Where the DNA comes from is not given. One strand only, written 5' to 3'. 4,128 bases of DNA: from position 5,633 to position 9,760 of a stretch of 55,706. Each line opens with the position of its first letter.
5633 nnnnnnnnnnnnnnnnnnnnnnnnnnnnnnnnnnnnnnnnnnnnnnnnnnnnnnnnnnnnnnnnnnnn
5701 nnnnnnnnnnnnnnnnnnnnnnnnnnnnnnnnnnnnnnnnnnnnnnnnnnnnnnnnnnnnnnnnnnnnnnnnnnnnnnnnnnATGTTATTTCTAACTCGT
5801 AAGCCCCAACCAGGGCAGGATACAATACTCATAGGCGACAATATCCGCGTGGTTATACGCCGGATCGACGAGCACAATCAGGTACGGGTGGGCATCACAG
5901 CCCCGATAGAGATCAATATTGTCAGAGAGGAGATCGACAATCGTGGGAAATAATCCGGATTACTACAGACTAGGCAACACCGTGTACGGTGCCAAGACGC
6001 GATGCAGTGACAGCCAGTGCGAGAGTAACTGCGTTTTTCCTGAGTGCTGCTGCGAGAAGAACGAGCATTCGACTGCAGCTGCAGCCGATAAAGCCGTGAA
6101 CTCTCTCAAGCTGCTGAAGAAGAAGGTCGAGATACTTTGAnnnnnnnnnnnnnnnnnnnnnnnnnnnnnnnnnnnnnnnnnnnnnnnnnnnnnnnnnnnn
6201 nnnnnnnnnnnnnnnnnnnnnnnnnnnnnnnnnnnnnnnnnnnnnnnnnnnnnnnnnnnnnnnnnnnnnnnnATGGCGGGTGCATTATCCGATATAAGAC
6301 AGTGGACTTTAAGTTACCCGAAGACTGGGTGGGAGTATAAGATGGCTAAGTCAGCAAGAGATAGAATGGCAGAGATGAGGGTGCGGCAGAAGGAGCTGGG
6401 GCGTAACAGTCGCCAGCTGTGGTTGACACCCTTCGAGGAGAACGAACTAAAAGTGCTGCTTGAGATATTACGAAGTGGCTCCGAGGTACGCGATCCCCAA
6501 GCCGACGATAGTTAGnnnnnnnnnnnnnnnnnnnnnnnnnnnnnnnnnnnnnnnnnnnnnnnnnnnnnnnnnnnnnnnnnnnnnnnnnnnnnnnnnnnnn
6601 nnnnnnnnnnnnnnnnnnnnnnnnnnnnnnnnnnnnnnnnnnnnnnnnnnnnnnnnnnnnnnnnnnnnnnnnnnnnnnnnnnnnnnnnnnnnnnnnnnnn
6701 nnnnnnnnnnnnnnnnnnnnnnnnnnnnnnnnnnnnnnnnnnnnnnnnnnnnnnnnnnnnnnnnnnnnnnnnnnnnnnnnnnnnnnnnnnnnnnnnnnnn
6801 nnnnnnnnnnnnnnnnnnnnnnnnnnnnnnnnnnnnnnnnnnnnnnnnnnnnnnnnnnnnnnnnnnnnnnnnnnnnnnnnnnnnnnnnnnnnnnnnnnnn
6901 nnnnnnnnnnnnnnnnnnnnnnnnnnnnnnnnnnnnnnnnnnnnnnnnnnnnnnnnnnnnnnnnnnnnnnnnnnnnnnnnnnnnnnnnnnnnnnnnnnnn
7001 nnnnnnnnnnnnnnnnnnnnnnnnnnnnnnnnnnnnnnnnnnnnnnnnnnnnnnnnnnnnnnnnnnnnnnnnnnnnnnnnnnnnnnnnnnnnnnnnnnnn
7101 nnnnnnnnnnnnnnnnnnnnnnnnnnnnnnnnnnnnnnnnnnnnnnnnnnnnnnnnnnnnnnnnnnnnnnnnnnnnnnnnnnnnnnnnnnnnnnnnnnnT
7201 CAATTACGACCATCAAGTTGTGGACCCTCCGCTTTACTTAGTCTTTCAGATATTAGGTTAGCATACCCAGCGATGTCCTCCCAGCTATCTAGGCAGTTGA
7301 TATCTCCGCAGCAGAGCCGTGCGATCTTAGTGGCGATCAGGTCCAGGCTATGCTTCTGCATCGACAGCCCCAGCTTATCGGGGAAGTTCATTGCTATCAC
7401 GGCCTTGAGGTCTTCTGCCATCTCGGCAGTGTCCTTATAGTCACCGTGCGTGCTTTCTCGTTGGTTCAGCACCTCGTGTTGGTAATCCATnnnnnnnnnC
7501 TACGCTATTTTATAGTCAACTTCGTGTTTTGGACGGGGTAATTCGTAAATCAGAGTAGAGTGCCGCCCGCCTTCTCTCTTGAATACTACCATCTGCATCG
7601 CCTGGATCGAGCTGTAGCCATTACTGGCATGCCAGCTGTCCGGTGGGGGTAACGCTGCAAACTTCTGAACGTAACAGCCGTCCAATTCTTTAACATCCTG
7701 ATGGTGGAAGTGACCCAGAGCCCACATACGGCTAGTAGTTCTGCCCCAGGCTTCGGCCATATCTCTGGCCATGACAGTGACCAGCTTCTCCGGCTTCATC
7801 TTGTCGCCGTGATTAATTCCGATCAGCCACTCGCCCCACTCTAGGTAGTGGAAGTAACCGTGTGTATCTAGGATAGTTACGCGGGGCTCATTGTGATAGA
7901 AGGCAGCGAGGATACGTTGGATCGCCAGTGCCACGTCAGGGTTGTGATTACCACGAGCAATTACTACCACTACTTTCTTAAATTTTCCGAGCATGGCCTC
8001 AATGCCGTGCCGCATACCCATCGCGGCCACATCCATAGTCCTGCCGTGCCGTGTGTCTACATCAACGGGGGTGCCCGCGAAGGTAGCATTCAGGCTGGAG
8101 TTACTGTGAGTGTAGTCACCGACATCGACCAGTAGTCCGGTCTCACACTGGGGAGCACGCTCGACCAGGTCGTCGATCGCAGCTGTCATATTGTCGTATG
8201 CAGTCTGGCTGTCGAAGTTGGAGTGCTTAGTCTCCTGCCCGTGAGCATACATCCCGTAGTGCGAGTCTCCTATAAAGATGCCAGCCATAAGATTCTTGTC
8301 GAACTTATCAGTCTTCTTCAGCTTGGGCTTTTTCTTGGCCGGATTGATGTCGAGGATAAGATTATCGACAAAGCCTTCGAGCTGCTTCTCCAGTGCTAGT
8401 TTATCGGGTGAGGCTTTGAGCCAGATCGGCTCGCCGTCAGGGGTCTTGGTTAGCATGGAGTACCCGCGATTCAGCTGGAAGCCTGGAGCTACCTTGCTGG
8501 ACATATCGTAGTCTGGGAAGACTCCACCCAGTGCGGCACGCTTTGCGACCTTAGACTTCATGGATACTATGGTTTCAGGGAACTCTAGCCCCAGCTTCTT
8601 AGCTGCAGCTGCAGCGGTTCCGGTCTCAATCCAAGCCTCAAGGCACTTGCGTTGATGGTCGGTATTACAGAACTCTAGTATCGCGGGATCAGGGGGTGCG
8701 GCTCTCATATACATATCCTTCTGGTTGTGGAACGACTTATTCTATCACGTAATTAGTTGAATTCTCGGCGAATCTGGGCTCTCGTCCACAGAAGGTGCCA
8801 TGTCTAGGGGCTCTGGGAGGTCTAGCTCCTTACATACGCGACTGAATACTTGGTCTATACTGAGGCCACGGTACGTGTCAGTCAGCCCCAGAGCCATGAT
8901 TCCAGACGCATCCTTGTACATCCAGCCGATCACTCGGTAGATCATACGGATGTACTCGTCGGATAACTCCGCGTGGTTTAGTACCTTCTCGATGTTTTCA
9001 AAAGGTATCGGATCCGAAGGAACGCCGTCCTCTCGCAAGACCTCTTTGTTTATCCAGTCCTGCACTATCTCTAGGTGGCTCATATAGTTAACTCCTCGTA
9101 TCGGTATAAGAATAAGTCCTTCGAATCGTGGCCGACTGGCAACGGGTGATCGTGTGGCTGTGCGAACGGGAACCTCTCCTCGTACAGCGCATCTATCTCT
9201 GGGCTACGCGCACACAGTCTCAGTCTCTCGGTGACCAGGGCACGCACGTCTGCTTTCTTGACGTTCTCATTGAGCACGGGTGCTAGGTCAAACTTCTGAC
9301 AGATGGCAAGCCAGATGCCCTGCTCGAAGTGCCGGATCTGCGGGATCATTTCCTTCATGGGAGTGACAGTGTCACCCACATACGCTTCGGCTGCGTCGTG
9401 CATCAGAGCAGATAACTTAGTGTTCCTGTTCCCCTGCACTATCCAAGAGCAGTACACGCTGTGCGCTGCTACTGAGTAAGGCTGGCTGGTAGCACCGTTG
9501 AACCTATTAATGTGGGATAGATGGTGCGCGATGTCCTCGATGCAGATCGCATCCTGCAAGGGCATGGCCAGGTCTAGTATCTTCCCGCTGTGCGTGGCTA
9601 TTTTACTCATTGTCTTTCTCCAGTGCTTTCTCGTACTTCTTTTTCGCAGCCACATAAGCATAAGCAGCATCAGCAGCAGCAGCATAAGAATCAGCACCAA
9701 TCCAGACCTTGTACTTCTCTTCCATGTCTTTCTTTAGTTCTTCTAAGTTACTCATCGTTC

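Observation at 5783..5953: Phage-encoded CsrA/RsmA homologue missed by the ORF track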

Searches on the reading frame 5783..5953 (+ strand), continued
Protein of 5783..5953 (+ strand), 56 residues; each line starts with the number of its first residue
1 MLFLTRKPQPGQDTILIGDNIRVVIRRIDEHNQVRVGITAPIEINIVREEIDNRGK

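Call 62: find_related_loci(query=A4, collection=genome_contigs, flank=6000)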
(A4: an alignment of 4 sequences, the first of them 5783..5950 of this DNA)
Query A4 (56 aa) in genome_contigs; peptide patterns used: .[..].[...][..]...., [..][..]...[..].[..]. (x = any residue, [..] = any of these).
143 stretches matched a pattern; 67 encode a relative of the query (tblastn E <= 1e-3); 67 distinct loci.
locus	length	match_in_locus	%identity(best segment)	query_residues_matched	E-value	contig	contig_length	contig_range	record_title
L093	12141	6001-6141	55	1-51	2e-9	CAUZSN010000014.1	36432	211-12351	MAG: Planctomycetota bacterium isolate CB6_AW.24 genome assembly, contig: Ga0310123_10000463, whole genome shotgun seque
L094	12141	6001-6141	53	1-51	2e-9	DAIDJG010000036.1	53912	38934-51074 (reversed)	MAG TPA_asm: Singulisphaera sp. isolate clean19 k141_495220, whole genome shotgun sequence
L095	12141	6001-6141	57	1-51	3e-9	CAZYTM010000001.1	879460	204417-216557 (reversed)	MAG TPA_asm: uncultured Geobacteraceae bacterium isolate SRP302447_co2_358 genome assembly, contig: NODE_12_length_87946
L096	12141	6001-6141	55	1-51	3e-9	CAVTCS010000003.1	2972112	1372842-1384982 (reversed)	MAG: Candidatus Eremiobacteraeota bacterium isolate MFD01138.bin.1.18 genome assembly, contig: contig_30468, whole genom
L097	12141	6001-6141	55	1-51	5e-9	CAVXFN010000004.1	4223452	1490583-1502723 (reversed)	MAG: uncultured Gemmatimonadaceae bacterium isolate MFD02416.bin.1.95 genome assembly, contig: contig_3146, whole genome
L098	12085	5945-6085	53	1-51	7e-9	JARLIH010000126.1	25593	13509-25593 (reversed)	MAG: Isosphaeraceae bacterium isolate MAG_BA398 MetaBAT2_Bin_398_Anoxic_k141_766872, whole genome shotgun sequence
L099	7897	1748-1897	52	1-54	1e-8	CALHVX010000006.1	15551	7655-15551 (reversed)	MAG: uncultured Pseudomonadales bacterium isolate R3_Bin_METABAT__72_1 genome assembly, contig: c_000001380883, whole ge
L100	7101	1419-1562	52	1-52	1e-8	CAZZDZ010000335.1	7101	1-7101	MAG TPA_asm: uncultured Pirellulaceae bacterium isolate SRP114822_co2_68 genome assembly, contig: NODE_7274_length_7101_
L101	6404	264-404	47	1-51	2e-8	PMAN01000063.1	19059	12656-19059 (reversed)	MAG: Vulcanimicrobiota bacterium isolate palsa_1521 73.20120700_P1S.7_contig_1366, whole genome shotgun sequence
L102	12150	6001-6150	50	1-54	2e-8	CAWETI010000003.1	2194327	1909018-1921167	MAG: uncultured delta proteobacterium isolate MFD01476.bin.2.41 genome assembly, contig: contig_21928, whole genome shot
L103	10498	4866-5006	53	1-51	3e-8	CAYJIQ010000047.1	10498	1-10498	MAG TPA_asm: uncultured Christensenellaceae bacterium isolate ERP123703_co2_255 genome assembly, contig: NODE_4576_lengt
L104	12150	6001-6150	46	1-54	3e-8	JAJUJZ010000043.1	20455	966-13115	MAG: Gammaproteobacteria bacterium isolate bin130 k141_35509_length_20455_cov_172.7416, whole genome shotgun sequence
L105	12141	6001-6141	53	1-51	4e-8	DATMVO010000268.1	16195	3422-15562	MAG TPA_asm: Solirubrobacteraceae bacterium isolate SMAG_U13070 k141_568649, whole genome shotgun sequence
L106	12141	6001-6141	47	1-51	5e-8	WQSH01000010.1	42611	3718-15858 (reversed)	MAG: Oscillospiraceae bacterium isolate Co191P1bin82 JGI24694J35173_10000376, whole genome shotgun sequence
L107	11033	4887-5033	49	1-53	8e-8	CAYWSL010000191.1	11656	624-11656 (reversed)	MAG TPA_asm: uncultured Pirellulaceae bacterium isolate SRP114822_co2_91 genome assembly, contig: NODE_4336_length_11656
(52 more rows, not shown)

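Call 64: find_encoding_contigs(protein=P0003, flank=8000, max_places=3)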
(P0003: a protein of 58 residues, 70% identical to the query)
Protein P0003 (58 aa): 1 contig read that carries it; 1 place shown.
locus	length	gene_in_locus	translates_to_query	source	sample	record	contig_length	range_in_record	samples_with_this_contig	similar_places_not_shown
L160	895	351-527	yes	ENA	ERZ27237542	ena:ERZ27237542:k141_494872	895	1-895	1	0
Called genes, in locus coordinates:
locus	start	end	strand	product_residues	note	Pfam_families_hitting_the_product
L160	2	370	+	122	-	?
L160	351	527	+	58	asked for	PF02599:CsrA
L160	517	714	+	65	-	-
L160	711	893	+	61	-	?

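Call 65: find_encoding_contigs(protein=P0004, flank=8000, max_places=3)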
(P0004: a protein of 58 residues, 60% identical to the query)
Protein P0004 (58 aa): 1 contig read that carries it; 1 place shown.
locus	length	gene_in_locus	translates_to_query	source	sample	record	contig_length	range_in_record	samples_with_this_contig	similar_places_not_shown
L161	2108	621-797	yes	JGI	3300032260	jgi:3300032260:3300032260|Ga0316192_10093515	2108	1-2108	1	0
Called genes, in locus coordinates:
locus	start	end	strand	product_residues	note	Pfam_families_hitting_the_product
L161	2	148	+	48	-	?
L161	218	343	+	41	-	-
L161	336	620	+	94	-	-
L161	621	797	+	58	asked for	PF02599:CsrA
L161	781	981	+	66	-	-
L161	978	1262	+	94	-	-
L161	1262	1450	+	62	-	-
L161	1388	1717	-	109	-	-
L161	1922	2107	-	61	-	?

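Call 68: find_encoding_contigs(protein=P0006, flank=6000, max_places=2)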
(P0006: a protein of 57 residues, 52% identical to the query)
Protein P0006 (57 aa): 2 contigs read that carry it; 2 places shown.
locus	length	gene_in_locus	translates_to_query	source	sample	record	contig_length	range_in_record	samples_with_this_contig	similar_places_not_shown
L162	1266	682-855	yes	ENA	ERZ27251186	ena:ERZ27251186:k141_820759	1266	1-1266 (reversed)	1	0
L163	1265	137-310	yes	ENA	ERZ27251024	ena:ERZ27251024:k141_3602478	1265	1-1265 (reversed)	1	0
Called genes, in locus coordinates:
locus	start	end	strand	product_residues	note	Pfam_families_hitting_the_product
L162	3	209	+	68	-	?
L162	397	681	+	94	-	-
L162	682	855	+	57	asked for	PF02599:CsrA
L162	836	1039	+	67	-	-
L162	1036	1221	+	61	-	-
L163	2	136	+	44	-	?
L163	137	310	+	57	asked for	PF02599:CsrA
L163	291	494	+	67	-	-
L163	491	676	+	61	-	-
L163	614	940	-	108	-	-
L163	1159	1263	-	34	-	?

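Call 69: find_encoding_contigs(protein=P0012, flank=6000, max_places=2)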
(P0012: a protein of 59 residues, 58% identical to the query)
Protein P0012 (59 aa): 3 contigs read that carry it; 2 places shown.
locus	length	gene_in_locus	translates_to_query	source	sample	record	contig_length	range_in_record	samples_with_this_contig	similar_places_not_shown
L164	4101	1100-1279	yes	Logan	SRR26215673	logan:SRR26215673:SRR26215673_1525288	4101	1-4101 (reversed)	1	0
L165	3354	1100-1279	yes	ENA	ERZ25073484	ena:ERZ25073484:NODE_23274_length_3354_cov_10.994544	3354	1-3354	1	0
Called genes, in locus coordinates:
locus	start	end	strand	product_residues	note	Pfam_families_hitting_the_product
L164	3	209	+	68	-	?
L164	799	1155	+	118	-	-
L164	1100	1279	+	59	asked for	PF02599:CsrA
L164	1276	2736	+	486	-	PF00270:DEAD, PF04851:ResIII, PF00271:Helicase_C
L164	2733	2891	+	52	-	-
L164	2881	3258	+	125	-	-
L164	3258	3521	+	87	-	-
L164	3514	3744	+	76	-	-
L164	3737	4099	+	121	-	?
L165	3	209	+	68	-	?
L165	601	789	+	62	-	-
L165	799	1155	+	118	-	-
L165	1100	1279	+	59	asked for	PF02599:CsrA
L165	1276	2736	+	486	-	PF00270:DEAD, PF04851:ResIII, PF00271:Helicase_C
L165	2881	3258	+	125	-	-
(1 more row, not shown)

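Call 70: find_encoding_contigs(protein=P0017, flank=6000, max_places=2)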
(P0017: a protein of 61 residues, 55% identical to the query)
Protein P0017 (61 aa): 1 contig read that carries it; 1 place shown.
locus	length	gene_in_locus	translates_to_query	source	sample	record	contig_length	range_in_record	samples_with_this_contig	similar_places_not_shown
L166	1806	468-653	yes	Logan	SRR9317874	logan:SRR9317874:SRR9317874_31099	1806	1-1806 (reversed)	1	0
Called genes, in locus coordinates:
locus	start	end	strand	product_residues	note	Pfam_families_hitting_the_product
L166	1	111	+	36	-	?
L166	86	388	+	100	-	-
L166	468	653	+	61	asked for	PF02599:CsrA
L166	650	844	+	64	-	-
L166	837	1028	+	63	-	-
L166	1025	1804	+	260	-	?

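Call 74: list_cluster_members(proteins=[window:5783-5950:+])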
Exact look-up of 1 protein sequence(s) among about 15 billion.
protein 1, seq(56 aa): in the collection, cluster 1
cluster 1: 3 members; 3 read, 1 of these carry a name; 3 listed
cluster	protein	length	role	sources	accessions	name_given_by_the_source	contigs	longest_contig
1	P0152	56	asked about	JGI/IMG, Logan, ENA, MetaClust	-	carbon storage regulator CsrA | \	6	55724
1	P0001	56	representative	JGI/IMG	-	-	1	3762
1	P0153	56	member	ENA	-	-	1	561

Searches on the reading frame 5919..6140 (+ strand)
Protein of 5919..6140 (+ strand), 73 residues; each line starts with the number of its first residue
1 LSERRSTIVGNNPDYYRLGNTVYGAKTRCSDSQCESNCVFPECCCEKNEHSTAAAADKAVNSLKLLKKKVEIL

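Call 13: search_protein_families(library=phrogs, proteins=[window:5919-6140:+], max_evalue=0.001)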
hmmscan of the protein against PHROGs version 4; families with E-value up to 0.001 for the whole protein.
window:5919-6140:+ (73 aa): 0 families

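Call 55: search_protein_families(library=phrogs, proteins=[window:5943-6140:+], max_evalue=0.001)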
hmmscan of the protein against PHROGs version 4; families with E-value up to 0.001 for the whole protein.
window:5943-6140:+ (65 aa): 0 families

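Call 56: search_protein_families(library=pfam, proteins=[window:5943-6140:+], max_evalue=0.01)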
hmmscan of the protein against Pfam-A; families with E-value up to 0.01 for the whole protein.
window:5943-6140:+ (65 aa): 0 families

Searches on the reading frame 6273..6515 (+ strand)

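Call 13: search_protein_families(library=phrogs, proteins=[window:6273-6515:+], max_evalue=0.001)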
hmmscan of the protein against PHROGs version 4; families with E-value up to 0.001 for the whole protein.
window:6273-6515:+ (80 aa): 1 family
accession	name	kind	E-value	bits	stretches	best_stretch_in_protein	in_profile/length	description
phrog_536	-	transcription regulation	0.00071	20.7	1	24-71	2-49/115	transcriptional regulator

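Call 56: search_protein_families(library=pfam, proteins=[window:6273-6515:+], max_evalue=0.01)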
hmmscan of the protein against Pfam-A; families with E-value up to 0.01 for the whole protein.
window:6273-6515:+ (80 aa): 0 families

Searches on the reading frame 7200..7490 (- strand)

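Call 13: search_protein_families(library=phrogs, proteins=[window:7200-7490:-], max_evalue=0.001)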
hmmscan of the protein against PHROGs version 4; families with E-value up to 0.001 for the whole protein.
window:7200-7490:- (96 aa): 5 families
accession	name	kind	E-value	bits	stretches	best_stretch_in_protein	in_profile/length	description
phrog_17775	-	unknown function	7.6e-14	53.1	1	3-84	77-158/163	-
phrog_16943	-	unknown function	5.2e-13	50.3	1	6-86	6-86/166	-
phrog_474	-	other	5.8e-12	47.1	1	4-88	137-215/274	phosphofructokinase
phrog_37386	-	unknown function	1.3e-05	26.4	1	5-80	95-170/179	-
phrog_18396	-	unknown function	8.4e-05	23.7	1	8-82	169-243/248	-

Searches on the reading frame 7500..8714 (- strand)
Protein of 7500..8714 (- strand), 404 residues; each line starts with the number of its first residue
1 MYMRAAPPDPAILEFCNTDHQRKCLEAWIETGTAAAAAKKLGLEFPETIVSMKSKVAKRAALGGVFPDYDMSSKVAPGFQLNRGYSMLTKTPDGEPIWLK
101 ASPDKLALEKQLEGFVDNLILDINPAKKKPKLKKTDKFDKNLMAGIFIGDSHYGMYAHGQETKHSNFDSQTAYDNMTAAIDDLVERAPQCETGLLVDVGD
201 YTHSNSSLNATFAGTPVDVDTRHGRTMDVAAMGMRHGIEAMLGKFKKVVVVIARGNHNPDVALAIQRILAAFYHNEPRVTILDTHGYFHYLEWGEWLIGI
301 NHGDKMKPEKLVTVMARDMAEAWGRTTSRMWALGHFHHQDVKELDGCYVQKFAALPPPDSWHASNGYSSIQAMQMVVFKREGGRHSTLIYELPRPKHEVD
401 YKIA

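Call 13: search_protein_families(library=phrogs, proteins=[window:7500-8714:-], max_evalue=0.001)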
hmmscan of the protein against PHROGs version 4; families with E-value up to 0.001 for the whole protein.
window:7500-8714:- (404 aa): 5 families
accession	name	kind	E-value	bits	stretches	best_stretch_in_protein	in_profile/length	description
phrog_704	-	DNA, RNA and nucleotide metabolism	3.9e-79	267.6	1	18-392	5-386/390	DNA repair exonuclease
phrog_20762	-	unknown function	3e-19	70.4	1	279-385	1-108/117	-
phrog_284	-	DNA, RNA and nucleotide metabolism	6.2e-17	62.6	1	118-384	108-385/398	exonuclease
phrog_21891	-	unknown function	3.9e-09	38.3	1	260-381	2-122/130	-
phrog_20703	-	unknown function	1.1e-07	32.9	1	32-210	60-229/258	-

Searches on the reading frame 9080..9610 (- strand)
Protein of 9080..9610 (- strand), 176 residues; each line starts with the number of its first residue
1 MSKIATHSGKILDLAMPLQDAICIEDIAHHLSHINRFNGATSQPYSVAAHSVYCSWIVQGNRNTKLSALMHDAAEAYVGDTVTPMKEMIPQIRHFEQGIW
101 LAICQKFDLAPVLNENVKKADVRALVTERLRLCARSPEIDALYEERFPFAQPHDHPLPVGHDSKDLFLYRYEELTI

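Call 55: search_protein_families(library=phrogs, proteins=[window:9080-9610:-], max_evalue=0.001)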
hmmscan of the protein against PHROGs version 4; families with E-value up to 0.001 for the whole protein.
window:9080-9610:- (176 aa): 6 families
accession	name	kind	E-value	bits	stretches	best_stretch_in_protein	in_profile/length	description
phrog_318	-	other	1.8e-55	189.7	1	1-175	97-268/296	deoxyribonucleoside 5' monophosphate phosphatase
phrog_8467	-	other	6.3e-39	134.7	1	3-175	24-192/195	deoxyribonucleoside 5' monophosphate phosphatase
phrog_20276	-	unknown function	1.3e-20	74.7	1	1-98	1-96/103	-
phrog_6402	-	other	8.1e-14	52.8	1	70-175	1-105/111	deoxyribonucleoside 5' monophosphate phosphatase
phrog_21461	-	other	1.7e-08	34.9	1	1-51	1-51/52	phosphohydrolase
phrog_7076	-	DNA, RNA and nucleotide metabolism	0.00046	20.9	0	33-121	14-118/188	dATP triphosphohydrolase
